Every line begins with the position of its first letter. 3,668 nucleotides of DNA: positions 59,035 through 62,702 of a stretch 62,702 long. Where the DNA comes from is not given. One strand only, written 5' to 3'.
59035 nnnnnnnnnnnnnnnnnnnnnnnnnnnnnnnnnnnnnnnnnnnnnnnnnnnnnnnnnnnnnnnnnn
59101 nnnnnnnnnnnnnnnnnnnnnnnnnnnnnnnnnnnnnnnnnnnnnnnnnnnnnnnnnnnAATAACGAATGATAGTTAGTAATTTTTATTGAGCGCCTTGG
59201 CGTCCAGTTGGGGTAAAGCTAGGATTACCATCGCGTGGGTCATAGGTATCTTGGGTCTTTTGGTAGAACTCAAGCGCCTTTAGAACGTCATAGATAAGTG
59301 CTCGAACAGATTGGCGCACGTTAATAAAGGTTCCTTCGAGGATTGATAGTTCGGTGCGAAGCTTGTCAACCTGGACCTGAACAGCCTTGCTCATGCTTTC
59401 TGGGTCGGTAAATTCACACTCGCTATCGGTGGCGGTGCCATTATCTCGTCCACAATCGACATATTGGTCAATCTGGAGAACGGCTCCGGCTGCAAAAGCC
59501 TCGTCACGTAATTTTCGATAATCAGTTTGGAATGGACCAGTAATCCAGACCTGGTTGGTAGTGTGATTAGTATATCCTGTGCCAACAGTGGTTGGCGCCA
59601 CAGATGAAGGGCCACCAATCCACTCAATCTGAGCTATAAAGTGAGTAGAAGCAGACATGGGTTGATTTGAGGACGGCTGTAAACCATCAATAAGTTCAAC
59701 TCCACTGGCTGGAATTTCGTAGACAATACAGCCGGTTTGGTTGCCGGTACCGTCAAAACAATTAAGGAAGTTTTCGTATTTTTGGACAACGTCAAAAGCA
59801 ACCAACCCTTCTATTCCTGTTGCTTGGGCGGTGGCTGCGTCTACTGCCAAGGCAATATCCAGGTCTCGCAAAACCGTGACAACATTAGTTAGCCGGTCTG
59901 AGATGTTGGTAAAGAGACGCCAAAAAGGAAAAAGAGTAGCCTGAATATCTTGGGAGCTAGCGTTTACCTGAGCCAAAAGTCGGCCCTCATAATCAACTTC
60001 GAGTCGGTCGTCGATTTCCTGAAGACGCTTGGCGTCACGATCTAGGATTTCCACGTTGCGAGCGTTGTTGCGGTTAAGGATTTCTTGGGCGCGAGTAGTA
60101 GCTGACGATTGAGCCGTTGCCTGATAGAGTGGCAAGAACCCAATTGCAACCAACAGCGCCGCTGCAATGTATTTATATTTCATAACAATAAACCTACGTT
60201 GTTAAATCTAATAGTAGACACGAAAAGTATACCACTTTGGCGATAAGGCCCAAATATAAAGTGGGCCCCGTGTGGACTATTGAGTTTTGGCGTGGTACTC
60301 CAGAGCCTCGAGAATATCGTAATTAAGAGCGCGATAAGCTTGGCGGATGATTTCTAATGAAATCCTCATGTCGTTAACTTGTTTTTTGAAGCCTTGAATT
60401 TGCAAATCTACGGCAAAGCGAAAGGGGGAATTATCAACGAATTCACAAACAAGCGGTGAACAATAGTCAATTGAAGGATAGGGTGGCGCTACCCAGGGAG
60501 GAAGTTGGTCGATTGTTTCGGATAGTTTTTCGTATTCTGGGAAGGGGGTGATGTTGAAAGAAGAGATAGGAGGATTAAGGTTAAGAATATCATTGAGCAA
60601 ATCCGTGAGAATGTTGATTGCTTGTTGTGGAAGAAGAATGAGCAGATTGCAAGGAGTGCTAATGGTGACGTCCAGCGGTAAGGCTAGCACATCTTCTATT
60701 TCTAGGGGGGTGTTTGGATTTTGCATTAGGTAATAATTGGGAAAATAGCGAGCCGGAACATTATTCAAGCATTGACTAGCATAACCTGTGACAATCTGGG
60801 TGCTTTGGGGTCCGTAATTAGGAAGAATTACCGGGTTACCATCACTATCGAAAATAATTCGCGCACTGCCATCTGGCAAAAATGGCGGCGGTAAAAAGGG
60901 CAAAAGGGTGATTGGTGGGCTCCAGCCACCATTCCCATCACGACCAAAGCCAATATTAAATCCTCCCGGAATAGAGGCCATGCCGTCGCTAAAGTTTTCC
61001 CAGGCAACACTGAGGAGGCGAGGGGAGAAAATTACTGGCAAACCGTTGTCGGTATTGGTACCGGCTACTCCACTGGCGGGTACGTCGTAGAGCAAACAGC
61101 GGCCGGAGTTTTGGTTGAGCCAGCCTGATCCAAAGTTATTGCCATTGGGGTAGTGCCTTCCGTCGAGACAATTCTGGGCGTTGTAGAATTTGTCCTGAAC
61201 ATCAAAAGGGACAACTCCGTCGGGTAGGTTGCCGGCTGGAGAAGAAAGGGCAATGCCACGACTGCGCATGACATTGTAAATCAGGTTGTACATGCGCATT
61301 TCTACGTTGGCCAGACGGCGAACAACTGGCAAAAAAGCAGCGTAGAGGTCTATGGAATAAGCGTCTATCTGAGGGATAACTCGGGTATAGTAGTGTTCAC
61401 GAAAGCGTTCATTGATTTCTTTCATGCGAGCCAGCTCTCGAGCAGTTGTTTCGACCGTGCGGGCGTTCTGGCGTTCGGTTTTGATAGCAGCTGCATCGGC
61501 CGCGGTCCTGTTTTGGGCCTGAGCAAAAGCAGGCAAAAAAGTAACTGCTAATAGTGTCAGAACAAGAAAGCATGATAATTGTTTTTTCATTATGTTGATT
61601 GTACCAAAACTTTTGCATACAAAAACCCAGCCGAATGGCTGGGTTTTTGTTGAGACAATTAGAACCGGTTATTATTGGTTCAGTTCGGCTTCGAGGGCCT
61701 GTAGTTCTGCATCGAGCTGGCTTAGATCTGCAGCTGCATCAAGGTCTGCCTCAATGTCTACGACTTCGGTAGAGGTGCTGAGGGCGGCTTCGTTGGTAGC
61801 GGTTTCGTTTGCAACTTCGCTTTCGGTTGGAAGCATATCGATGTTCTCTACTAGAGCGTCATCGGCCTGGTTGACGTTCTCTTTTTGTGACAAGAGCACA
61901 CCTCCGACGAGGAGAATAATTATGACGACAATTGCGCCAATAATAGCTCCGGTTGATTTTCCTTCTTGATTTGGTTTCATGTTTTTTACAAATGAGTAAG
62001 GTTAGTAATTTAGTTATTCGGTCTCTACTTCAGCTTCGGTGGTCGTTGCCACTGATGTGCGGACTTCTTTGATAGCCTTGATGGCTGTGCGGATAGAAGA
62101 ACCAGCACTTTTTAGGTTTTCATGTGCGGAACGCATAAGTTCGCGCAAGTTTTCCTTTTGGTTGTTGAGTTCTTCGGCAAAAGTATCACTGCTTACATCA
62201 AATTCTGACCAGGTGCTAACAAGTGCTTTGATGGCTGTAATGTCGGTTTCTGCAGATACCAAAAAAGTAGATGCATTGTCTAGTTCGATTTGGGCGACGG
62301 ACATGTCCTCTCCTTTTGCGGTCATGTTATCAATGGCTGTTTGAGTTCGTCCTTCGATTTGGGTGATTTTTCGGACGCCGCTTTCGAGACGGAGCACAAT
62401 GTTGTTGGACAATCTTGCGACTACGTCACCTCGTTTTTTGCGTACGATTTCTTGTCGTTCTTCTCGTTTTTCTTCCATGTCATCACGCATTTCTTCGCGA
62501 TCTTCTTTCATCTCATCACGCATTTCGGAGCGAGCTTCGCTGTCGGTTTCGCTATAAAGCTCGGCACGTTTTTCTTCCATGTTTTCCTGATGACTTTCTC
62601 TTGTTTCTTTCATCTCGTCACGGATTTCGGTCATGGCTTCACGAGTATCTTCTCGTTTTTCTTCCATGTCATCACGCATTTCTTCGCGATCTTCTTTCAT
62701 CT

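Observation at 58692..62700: Array of paralogous secreted helical-scaffold proteins with variable inserts, paired with small TM-acidic partners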

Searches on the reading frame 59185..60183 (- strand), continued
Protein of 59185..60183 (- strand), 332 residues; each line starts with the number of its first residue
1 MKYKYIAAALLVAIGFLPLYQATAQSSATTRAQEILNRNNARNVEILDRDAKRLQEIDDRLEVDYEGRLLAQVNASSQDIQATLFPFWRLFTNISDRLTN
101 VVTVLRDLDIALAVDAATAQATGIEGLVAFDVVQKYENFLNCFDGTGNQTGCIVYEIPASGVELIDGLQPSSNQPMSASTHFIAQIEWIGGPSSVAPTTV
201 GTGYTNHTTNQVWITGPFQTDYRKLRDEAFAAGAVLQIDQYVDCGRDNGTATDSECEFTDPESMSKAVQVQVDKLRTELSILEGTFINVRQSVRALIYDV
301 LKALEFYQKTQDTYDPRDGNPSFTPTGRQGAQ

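Call 77: search_protein_families(library=pfam, alignment_id=A2, max_evalue=0.1)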
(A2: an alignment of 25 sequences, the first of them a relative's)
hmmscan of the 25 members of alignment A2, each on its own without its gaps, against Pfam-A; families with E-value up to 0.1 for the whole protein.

A. member 1, L005:5376-6194:+ (272 aa): 3 families
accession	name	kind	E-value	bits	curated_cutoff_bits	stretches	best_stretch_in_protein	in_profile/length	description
PF03961.19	FapA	-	0.0078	16.3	31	0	25-158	125-258/272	Flagellar Assembly Protein A beta solenoid domain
PF01442.23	Apolipoprotein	-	0.014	15.5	90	0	54-183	33-168/190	Apolipoprotein A1/A4/E domain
PF15550.11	Draxin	-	0.043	14.2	27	1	40-193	25-166/324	Draxin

B. families by the number of members that match (of 25 scanned): 40 families (the first 25 are shown)
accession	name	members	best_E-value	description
PF01442.23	Apolipoprotein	6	6.7e-06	Apolipoprotein A1/A4/E domain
PF19619.4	DUF6124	4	0.0033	Family of unknown function (DUF6124)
PF07798.16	CCDC90-like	3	0.00011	Coiled-coil domain-containing protein 90-like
PF04513.17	Baculo_PEP_C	2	0.02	Baculovirus polyhedron envelope protein, PEP, C terminus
PF07464.16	ApoLp-III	2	0.042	Apolipophorin-III precursor (apoLp-III)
PF09787.14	Golgin_A5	1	0.0004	Golgin subfamily A member 5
PF05470.18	eIF-3c_N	1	0.00059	Eukaryotic translation initiation factor 3 subunit 8 N-terminus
PF22485.1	DUF6987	1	0.00078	Domain of unknown function (DUF6987)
PF21827.1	New_glue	1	0.0015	New glue protein family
PF21729.3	IRX15_IRX15L_GXM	1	0.0049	IRX15/IRX15L/GXM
PF23716.1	DUF7158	1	0.0075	Family of unknown function (DUF7158)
PF03961.19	FapA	1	0.0078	Flagellar Assembly Protein A beta solenoid domain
PF13985.11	YbgS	1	0.0082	YbgS-like protein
PF14500.11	MMS19_N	1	0.0087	Dos2-interacting transcription regulator of RNA-Pol-II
PF18288.6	FAA_hydro_N_2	1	0.0099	Fumarylacetoacetase N-terminal domain 2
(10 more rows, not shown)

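Call 98: find_homologous_proteins(query=A2, max_evalue=1e-10)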
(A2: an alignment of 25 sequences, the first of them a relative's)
Query A2 (25 sequences) (272 aa, profile of the alignment): 44 proteins with E <= 1e-10 among 8000 candidates.
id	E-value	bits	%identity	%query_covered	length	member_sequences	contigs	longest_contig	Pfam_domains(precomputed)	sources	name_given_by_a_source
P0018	3.9e-48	182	23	43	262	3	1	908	-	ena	-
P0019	3.3e-46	176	24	64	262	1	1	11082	-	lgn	-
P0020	3.1e-45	172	23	64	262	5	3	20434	-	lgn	-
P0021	5.0e-41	159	-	-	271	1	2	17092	-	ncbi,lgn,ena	-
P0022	7.9e-41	158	25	89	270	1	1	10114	-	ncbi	-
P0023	4.6e-40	156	29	81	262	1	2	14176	-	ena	-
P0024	6.7e-39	152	30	74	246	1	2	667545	-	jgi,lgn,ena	-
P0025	6.2e-38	149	29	44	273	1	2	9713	-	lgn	-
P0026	1.2e-37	148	25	63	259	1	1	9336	-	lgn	-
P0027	2.4e-37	147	26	78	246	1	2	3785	-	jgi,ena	jgi:hypothetical protein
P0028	4.0e-37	146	30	47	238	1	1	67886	-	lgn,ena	-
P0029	4.8e-37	146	24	96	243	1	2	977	-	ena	-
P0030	6.9e-37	145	29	37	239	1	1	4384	-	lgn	-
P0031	1.4e-35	141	25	54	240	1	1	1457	-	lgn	-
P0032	1.6e-35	141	25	73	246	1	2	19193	-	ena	-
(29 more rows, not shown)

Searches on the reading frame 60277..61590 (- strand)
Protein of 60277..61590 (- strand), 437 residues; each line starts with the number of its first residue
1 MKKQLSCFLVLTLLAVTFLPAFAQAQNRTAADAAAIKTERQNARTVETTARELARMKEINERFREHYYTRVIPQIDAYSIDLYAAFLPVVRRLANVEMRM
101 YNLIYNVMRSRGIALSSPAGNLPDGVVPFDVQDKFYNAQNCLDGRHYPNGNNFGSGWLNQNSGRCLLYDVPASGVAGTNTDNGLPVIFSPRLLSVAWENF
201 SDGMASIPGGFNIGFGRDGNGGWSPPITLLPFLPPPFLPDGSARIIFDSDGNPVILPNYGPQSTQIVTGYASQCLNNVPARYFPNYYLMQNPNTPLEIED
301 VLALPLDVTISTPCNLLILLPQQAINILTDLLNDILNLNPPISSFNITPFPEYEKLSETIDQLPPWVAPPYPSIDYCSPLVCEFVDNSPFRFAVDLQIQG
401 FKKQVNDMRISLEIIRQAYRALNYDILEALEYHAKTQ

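Call 5: search_protein_families(library=pfam, proteins=[window:60277-61590:-], max_evalue=1)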
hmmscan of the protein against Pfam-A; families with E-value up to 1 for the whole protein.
window:60277-61590:- (437 aa): 0 families

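Call 14: search_protein_families(library=ncbifam, proteins=[window:60277-61590:-], max_evalue=1)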
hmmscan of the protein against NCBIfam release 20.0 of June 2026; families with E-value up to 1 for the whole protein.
window:60277-61590:- (437 aa): 2 families
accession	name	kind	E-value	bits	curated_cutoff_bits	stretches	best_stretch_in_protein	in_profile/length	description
NF041742.1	WGxxGxxG_fam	subfamily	0.0056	17.2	35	1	1-46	1-42/69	WGxxGxxG family protein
NF040972.1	T6SS_VF_TecA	exception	0.075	12.6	220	1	201-220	83-102/159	type 6 secretion system effector deamidase TecA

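Call 15: search_protein_families(library=phrogs, proteins=[window:60277-61590:-], max_evalue=1)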
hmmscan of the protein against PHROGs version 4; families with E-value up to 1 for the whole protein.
window:60277-61590:- (437 aa): 2 families
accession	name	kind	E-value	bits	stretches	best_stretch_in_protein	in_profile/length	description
phrog_25853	-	unknown function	0.18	12.7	1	28-95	65-133/166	-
phrog_2773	-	unknown function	0.25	12.6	1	45-82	72-111/125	-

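Call 59: predict_structure(alignment_id=A4)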
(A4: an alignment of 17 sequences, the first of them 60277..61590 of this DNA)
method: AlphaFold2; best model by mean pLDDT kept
length: 437 residues; sequences in the alignment: 17
mean_pLDDT: 69.4   pTM: 0.58
mean pLDDT of the five models: 69.4, 65.7, 62.8, 62.4, 61.1
residues with pLDDT >= 90: 49; 70-90: 186; 50-70: 143; < 50: 59
segments of 3 or more residues with pLDDT < 50: 209-217, 233-244, 355-381
pLDDT, mean of each block of 10 residues (from residue 1): 57 59 55 74 70 64 73 74 72 82 91 92 88 93 80 60 87 68 83 75 59 48 51 44 60 56 59 76 78 82 82 66 73 80 63 46 37 38 53 67 77 90 94 91
secondary structure, 60 per line:
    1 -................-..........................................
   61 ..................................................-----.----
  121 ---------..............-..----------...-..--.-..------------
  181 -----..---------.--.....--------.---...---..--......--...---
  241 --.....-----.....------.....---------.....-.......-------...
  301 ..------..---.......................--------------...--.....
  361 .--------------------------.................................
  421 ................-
elements in order: H2-17 H19-110 H131-143 H200-204 H227-232 E243-247 E253-257 H264-268 H284-290 H298-302 H316-336 H356-361 H388-436

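Call 62: fold_search(model_id=the predicted structure, library=pdb)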
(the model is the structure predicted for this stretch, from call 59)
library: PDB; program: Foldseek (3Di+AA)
matches with E <= 10: 1; with E <= 0.001: 0
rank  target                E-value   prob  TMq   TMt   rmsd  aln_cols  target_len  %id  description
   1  8taz_A                8.6e+00  0.01  0.09  0.04  25.3       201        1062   12  Cryo-EM structure of mink variant Y453F trimeric spike protein bound to one mink ACE2 receptors (released 2023-10-25)

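Call 73: fold_search(model_id=the predicted structure, library=viral)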
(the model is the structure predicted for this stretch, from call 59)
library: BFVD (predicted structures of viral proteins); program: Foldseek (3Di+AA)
matches with E <= 10: 2; with E <= 0.001: 0
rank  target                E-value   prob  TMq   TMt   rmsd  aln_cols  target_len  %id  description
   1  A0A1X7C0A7            7.2e+00  0.06  0.13  0.34  16.1       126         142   10  (no name in the UniProt tables at hand)
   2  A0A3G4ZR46            8.4e+00  0.03  0.09  0.10  11.7       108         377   12  Uncharacterized protein [Dasosvirus sp.]

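Call 78: search_protein_families(library=pfam, alignment_id=A4, max_evalue=0.1)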
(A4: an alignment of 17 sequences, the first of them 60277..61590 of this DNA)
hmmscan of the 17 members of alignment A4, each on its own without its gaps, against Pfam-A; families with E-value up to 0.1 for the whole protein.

A. member 1, window:60277-61590:- (437 aa): 0 families

B. families by the number of members that match (of 17 scanned): 6 families
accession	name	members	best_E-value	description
PF04513.17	Baculo_PEP_C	3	0.0067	Baculovirus polyhedron envelope protein, PEP, C terminus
PF23379.1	DUF7096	1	0.00093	Domain of unknown function (DUF7096)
PF23958.1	DUF7287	1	0.01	Family of unknown function (DUF7287)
PF11279.13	DUF3080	1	0.052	Protein of unknown function (DUF3080)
PF20400.3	BAR_4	1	0.087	BAR-like domain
PF11237.13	DUF3038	1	0.095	Protein of unknown function (DUF3038)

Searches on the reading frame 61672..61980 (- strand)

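Call 5: search_protein_families(library=pfam, proteins=[window:61672-61980:-], max_evalue=1)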
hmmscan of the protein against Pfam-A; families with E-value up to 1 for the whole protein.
window:61672-61980:- (102 aa): 1 family
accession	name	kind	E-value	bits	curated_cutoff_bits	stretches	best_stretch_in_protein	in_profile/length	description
PF17522.7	DUF5446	-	0.23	12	26.2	1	54-102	15-63/72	Family of unknown function (DUF5446)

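Call 14: search_protein_families(library=ncbifam, proteins=[window:61672-61980:-], max_evalue=1)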
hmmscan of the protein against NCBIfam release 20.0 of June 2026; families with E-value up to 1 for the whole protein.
window:61672-61980:- (102 aa): 3 families
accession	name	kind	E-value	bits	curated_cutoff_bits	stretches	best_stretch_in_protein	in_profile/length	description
NF033761.1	gliding_GltJ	equivalog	0.044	12.9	450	1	4-83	364-443/671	adventurous gliding motility protein GltJ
NF033846.1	Rumino_NPXTG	domain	0.085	13.2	23.5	1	9-33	3-28/30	NPXTG-anchored protein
NF007259.0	PRK09709.1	equivalog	0.11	10.5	1269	1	54-101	405-452/877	exodeoxyribonuclease VIII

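Call 15: search_protein_families(library=phrogs, proteins=[window:61672-61980:-], max_evalue=1)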
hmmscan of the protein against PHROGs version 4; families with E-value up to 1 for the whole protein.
window:61672-61980:- (102 aa): 8 families
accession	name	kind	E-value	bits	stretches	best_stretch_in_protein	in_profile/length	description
phrog_18008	-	unknown function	0.0057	18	1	8-99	19-103/110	-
phrog_462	-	other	0.015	16.5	1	13-85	17-88/101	lipoprotein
phrog_1009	-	unknown function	0.037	15.1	1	10-62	11-65/103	-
phrog_38506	-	unknown function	0.092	13.3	1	10-91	45-128/226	-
phrog_4271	-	tail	0.11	11.2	1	30-97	204-273/1309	tail protein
phrog_736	-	unknown function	0.16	13.1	1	13-101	16-83/112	-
phrog_26910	-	unknown function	0.25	11.3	1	6-77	101-172/322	-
phrog_301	-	other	0.28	12.2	1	4-82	6-85/130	secreted protein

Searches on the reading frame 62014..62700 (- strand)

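Call 5: search_protein_families(library=pfam, proteins=[window:62014-62700:-], max_evalue=1)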
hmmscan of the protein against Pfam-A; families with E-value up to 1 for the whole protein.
window:62014-62700:- (228 aa): 3 families
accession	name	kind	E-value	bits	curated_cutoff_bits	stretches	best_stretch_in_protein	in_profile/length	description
PF01442.23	Apolipoprotein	-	0.03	14.5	90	1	4-98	27-120/190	Apolipoprotein A1/A4/E domain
PF05531.17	NPV_P10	-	0.5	11.3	29.8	1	98-162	2-66/75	Nucleopolyhedrovirus P10 protein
PF11600.14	CAF1A_acidic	-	0.71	10.1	26.4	1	2-90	5-96/140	Chromatin assembly factor 1 complex p150 subunit, acidic region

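Call 14: search_protein_families(library=ncbifam, proteins=[window:62014-62700:-], max_evalue=1)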
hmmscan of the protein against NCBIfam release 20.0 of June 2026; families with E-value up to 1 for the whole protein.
window:62014-62700:- (228 aa): 4 families
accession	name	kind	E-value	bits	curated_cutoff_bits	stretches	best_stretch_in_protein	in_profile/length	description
TIGR02937.1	sigma70-ECF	superfamily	0.00028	20.6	42.9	1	23-197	61-162/165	sigma-70 family RNA polymerase sigma factor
NF002572.0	PRK02224.1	equivalog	0.023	12.9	1087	1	6-207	254-446/888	DNA double-strand break repair ATPase Rad50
NF033885.1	conj_TraP_IncI1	equivalog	0.49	10.1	135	1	139-221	50-134/217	conjugal transfer protein TraP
NF040937.1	HerA_Thermprot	equivalog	0.86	7.9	800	0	20-102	223-309/487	DNA double-strand break repair helicase HerA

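Call 15: search_protein_families(library=phrogs, proteins=[window:62014-62700:-], max_evalue=1)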
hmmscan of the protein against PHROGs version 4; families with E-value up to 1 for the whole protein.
window:62014-62700:- (228 aa): 2 families
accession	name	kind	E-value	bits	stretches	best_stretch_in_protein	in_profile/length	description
phrog_30761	-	unknown function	0.085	14.8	1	155-219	10-70/89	-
phrog_1620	-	moron, auxiliary metabolic gene and host takeover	0.41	11.5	1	15-88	88-164/200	Hdf-like antirestriction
